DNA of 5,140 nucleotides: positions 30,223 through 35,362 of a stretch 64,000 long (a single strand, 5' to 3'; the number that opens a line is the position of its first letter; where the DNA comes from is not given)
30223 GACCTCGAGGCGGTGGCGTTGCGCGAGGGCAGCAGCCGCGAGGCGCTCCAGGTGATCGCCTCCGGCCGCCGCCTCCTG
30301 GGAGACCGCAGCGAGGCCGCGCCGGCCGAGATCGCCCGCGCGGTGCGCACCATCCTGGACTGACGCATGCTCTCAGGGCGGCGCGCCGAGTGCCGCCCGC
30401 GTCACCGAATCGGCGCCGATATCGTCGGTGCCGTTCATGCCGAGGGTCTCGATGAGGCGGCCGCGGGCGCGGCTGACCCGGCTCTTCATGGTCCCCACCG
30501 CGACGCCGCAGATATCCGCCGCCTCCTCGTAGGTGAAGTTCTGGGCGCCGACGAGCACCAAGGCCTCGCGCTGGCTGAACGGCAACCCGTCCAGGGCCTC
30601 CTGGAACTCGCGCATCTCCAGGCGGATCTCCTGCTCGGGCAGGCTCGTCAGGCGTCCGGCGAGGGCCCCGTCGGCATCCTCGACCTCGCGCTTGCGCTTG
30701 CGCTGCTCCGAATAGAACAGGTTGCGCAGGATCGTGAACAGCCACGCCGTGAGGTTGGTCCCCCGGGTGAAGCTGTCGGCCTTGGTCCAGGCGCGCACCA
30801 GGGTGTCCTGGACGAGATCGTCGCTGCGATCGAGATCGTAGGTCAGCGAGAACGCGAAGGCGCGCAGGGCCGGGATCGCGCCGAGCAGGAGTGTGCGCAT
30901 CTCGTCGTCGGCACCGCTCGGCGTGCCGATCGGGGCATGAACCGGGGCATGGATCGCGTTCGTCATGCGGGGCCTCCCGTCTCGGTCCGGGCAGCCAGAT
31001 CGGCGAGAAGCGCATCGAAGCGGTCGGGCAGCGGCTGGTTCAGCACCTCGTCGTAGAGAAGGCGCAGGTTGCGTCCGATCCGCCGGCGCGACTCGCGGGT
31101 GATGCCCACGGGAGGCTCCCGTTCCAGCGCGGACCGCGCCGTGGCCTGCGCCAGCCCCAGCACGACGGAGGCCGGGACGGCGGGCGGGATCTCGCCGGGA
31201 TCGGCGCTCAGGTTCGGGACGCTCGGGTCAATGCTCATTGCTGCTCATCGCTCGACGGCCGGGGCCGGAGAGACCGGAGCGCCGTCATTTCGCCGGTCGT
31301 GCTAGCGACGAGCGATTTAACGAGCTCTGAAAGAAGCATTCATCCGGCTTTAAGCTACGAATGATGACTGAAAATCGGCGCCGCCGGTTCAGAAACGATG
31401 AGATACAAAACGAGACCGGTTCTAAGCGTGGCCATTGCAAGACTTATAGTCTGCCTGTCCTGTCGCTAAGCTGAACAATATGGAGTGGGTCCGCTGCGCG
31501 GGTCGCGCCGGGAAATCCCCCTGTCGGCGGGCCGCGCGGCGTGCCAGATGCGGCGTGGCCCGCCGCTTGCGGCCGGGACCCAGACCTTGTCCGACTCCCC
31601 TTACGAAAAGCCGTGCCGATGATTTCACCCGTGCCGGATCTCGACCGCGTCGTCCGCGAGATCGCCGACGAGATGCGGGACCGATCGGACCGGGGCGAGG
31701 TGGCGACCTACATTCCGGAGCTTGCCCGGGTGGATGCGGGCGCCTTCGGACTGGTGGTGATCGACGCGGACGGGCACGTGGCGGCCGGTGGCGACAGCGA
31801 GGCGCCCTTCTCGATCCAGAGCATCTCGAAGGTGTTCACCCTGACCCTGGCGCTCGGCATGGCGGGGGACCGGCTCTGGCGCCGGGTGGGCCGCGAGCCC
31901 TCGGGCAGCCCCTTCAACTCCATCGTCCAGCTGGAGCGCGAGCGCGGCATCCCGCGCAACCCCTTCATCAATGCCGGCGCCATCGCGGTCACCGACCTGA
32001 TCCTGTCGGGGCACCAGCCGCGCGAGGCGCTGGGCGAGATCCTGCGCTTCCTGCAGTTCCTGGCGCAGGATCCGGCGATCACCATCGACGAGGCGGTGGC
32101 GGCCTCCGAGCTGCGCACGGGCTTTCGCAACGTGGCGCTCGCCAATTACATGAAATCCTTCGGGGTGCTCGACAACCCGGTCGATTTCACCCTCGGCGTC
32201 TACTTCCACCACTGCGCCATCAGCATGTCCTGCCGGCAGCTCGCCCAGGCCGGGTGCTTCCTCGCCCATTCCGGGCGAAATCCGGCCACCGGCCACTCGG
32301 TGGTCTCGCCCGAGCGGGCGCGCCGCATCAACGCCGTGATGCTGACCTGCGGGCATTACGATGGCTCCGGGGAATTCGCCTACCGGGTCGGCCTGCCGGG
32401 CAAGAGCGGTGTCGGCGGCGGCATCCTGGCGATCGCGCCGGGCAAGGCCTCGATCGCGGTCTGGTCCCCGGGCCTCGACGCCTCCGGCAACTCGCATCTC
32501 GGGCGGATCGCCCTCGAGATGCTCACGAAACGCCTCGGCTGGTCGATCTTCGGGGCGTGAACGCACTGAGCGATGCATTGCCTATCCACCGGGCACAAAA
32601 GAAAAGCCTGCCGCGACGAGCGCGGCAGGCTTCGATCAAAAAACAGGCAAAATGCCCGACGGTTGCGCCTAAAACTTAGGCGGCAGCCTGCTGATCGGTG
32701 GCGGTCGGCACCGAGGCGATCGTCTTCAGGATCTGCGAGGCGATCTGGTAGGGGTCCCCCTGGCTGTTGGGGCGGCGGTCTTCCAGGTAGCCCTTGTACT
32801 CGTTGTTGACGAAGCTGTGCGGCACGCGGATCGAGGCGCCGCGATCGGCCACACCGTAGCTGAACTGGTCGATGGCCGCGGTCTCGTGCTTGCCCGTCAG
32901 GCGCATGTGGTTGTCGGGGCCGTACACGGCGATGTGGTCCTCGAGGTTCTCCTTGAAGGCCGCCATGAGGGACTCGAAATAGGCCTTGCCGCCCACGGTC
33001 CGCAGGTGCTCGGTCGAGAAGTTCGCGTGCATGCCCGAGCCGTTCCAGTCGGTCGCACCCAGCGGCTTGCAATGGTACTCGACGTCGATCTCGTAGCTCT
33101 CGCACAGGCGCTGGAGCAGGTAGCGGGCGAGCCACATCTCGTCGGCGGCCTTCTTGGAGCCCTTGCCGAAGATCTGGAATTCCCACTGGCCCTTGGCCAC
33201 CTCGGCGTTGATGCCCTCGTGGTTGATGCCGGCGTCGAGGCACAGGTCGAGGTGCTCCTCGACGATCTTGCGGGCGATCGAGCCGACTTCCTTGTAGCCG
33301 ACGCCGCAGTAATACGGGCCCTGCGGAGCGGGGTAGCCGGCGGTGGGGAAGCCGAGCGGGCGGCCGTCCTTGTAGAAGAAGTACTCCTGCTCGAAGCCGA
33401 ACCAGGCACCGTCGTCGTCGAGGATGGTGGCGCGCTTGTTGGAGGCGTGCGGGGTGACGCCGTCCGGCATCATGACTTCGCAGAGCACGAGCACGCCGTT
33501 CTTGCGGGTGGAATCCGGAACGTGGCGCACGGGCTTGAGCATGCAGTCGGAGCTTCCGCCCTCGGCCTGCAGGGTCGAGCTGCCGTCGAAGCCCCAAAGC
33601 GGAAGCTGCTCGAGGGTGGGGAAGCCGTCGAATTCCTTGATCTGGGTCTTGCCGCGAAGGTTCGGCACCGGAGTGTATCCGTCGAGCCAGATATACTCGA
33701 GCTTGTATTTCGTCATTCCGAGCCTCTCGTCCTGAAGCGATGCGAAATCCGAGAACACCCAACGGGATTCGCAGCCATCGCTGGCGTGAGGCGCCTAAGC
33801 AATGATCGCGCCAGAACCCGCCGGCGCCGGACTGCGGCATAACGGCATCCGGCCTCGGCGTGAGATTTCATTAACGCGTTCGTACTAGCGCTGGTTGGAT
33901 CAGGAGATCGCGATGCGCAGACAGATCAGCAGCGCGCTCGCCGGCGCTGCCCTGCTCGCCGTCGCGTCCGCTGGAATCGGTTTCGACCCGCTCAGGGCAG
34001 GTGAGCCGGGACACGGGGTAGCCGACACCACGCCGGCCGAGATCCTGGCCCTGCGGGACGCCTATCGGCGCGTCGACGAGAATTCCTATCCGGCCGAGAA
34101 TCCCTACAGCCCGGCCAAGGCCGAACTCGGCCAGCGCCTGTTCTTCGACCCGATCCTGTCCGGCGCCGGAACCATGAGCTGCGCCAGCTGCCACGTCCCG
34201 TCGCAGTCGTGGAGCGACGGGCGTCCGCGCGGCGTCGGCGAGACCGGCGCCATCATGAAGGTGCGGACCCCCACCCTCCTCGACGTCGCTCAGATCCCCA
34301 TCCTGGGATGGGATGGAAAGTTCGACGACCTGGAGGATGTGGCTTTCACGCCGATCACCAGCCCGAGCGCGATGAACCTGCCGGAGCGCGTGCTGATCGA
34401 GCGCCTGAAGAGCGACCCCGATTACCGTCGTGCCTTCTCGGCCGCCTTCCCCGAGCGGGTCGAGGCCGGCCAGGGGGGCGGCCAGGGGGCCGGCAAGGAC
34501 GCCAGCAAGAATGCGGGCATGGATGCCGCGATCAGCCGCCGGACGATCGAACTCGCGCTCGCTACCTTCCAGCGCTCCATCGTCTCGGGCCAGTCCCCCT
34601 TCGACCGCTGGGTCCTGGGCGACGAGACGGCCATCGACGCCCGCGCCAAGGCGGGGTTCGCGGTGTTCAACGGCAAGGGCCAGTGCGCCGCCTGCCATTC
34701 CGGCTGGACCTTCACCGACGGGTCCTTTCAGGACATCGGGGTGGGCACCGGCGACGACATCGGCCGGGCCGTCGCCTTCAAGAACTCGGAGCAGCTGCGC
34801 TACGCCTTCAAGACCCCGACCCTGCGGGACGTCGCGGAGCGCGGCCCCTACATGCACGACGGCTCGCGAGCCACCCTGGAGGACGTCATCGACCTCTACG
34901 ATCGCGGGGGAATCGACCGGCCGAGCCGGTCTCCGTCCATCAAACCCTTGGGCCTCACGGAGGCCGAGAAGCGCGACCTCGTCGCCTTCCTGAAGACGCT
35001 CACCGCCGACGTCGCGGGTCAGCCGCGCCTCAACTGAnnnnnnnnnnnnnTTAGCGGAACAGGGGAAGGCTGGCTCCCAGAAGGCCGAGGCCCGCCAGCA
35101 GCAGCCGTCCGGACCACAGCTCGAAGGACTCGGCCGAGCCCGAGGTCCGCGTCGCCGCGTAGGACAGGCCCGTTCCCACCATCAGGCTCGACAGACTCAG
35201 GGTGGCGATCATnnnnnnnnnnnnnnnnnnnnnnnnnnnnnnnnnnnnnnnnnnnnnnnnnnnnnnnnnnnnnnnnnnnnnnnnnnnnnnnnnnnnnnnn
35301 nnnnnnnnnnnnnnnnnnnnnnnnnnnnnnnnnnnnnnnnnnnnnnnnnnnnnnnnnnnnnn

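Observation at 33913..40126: Putative periplasmic redox chain linked to c-di-GMP: di-heme peroxidase/MauG-like, DoxX-like membrane protein, cupredoxin, GGDEF-EAL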

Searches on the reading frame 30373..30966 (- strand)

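Call 87: search_protein_families(library=pfam, proteins=[window:30373-30966:-], max_evalue=0.1)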
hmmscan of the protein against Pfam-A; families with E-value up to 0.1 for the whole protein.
window:30373-30966:- (197 aa): 6 families
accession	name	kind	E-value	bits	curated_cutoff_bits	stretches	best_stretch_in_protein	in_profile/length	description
PF04542.20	Sigma70_r2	-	9.5e-15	54.6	24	1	32-93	7-70/71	Sigma-70 region 2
PF08281.18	Sigma70_r4_2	-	3.9e-14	52.5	25.7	1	119-171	2-54/54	Sigma-70, region 4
PF22029.2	PhyR_sigma2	-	8.5e-11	42.2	27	1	30-80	4-54/55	Sigma2 domain of PhyR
PF04545.22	Sigma70_r4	-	1.9e-06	27.7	24.1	1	124-171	1-48/50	Sigma-70, region 4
PF02001.22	DUF134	-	0.0053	17.7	27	1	131-175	38-82/98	Protein of unknown function DUF134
PF22233.2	PhyR_sigma-like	-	0.056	13.7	27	0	131-166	7-42/50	Response regulator PhyR, sigma-like domain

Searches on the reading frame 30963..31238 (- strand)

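Call 87: search_protein_families(library=pfam, proteins=[window:30963-31238:-], max_evalue=0.1)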
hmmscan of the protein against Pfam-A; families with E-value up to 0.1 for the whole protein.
window:30963-31238:- (91 aa): 1 family
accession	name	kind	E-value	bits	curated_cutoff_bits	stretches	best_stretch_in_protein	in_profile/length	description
PF18557.6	NepR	-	1.2e-13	50.8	25.7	1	51-84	1-34/35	Anti-sigma factor NepR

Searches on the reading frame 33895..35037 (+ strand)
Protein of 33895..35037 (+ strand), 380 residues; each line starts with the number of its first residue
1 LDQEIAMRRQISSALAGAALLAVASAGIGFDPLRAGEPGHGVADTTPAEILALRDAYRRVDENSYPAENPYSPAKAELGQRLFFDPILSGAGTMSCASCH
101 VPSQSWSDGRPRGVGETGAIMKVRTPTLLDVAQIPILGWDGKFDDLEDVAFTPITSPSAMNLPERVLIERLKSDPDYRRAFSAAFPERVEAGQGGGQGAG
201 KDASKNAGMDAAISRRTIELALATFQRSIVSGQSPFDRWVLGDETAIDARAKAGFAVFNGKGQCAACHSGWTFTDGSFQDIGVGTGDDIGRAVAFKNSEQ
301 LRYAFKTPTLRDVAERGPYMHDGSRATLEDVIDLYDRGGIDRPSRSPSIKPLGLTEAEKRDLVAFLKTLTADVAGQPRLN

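Call 3: search_protein_families(library=pfam, proteins=[window:33895-35037:+], max_evalue=0.01)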
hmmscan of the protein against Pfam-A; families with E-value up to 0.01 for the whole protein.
window:33895-35037:+ (380 aa): 4 families
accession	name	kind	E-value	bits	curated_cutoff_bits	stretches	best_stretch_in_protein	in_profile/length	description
PF03150.19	CCP_MauG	-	6.7e-46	157.1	25.6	1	73-244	1-148/149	Di-haem cytochrome c peroxidase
PF00034.26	Cytochrom_C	-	4.1e-08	34.9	21.3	1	252-369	2-89/90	Cytochrome c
PF06537.16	DHOR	-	0.0064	15.4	22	0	271-369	406-499/499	Di-haem oxidoreductase, putative peroxidase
PF13442.11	Cytochrome_CBB3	-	0.0097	16.7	27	0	250-275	2-20/68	Cytochrome C oxidase, cbb3-type, subunit III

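Call 4: search_protein_families(library=ncbifam, proteins=[window:33895-35037:+], max_evalue=0.01)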
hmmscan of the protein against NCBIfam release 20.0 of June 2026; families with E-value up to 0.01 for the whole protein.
window:33895-35037:+ (380 aa): 6 families
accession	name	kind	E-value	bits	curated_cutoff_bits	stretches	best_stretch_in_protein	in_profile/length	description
TIGR03791.1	TTQ_mauG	equivalog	3.3e-95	318.7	443.85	2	208-374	116-283/291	tryptophan tryptophylquinone biosynthesis enzyme MauG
TIGR04039.1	MXAN_0977_Heme2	hypoth_equivalog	2.6e-60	204.2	362.85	1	66-372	2-324/336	MbnH family di-heme enzyme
TIGR03981.2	SAM_quin_mod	hypoth_equivalog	2.7e-42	145.1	340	2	206-333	219-356/411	His-Xaa-Ser system-associated MauG-like protein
NF052341.1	hydrazine_gamma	equivalog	2.1e-09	36.8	625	1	303-369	279-339/339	hydrazine synthase subunit gamma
NF052342.1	hydrazine_BC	exception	1.7e-06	26.5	1250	1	303-334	630-661/690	hydrazine synthase subunit beta-gamma fusion subunit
NF040606.1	CytoC_perox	subfamily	0.0015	17.8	150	0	59-332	279-453/524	di-heme-cytochrome C peroxidase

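Call 10: search_solved_structures(query=window:33895-35037:+, show_alignments=2)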
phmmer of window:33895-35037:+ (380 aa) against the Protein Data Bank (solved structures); distinct sequences matched with E-value up to 0.001: 30.
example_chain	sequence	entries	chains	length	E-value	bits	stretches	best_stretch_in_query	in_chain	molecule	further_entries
6e1c_A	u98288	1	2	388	2.1e-38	135.6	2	63-190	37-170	Di-heme enzyme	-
3o5c_A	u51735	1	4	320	1e-36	130.1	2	220-372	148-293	Cytochrome c551 peroxidase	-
1iqc_A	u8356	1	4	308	9.5e-36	126.9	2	217-372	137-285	di-heme peroxidase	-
9qdt_A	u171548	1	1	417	2.3e-32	115.7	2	215-338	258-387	Probable cytochrome c peroxidase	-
4aal_A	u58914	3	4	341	6.5e-32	114.2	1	67-371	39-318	CYTOCHROME C551 PEROXIDASE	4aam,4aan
4aao_A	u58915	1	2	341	1.1e-31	113.5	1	67-371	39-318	CYTOCHROME C551 PEROXIDASE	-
3hq8_A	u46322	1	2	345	2.5e-29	105.7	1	68-334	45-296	Cytochrome c551 peroxidase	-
2c1u_A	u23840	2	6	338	3.1e-29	105.4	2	40-190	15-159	DI-HAEM CYTOCHROME C PEROXIDASE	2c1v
3hq9_A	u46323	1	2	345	4.6e-29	104.8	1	68-334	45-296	Cytochrome c551 peroxidase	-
3hq7_A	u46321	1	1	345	6.5e-29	104.4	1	68-334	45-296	Cytochrome c551 peroxidase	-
1eb7_A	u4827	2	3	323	1.6e-28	103.1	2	69-187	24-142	CYTOCHROME C551 PEROXIDASE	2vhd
3hq6_A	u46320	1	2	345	4.9e-28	101.5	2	68-188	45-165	Cytochrome c551 peroxidase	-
6fu3_A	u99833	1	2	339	8.1e-27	97.5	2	69-187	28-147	Protein CcpR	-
6qkn_A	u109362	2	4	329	8.1e-27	97.5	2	69-187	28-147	Cytochrome-c peroxidase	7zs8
1nml_A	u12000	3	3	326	2e-26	96.2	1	69-373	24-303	di-haem cytochrome c peroxidase | Cytochrome c peroxidase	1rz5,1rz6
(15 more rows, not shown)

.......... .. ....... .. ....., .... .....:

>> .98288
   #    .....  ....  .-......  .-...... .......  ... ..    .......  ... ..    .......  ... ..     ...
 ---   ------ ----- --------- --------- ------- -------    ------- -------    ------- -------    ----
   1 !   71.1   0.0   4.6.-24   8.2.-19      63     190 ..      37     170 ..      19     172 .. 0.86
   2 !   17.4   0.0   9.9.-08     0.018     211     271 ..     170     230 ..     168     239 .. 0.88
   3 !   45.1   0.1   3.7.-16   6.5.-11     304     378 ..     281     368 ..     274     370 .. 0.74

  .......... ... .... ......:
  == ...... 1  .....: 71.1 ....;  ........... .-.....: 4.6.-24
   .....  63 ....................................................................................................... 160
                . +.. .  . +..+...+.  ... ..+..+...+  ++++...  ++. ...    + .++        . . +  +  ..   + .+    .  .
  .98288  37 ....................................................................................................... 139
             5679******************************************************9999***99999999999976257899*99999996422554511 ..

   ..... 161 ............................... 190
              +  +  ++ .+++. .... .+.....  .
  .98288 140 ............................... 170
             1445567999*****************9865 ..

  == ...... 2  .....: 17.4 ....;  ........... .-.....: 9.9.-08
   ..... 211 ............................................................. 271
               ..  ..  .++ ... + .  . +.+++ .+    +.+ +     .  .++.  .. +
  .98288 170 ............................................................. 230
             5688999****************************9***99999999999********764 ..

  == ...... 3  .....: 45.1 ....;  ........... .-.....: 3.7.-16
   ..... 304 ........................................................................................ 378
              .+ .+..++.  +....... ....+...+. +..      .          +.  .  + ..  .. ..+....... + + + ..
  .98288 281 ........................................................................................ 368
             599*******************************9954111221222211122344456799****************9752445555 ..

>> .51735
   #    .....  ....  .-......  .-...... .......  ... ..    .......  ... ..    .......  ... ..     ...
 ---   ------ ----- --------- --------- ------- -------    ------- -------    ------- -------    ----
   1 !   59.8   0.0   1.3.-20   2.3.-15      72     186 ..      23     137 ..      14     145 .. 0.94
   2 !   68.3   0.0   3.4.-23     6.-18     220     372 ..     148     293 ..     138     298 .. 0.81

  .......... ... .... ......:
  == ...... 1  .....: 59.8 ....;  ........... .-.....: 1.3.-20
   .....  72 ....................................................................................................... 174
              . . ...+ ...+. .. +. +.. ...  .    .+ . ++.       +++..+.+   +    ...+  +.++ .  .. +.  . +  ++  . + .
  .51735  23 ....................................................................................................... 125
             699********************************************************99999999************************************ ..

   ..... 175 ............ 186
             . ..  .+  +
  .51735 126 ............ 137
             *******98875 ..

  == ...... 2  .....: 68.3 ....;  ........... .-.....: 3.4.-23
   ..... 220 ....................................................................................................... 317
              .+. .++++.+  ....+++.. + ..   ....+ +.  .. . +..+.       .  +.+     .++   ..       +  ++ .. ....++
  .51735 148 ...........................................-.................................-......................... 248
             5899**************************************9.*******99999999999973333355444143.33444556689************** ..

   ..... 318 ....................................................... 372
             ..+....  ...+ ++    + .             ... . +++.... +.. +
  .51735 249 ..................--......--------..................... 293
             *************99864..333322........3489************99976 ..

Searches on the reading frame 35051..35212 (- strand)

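Call 67: search_protein_families(library=ncbifam, proteins=[window:35051-35212:-], max_evalue=1)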
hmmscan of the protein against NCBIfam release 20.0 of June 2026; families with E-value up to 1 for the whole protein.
window:35051-35212:- (53 aa): 1 family
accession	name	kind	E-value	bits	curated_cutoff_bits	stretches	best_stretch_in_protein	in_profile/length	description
TIGR00667.1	aat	equivalog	0.23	10.9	143.55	1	18-47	88-115/193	leucyl/phenylalanyl-tRNA--protein transferase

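Call 87: search_protein_families(library=pfam, proteins=[window:35051-35212:-], max_evalue=0.1)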
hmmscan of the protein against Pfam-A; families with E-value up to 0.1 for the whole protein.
window:35051-35212:- (53 aa): 0 families
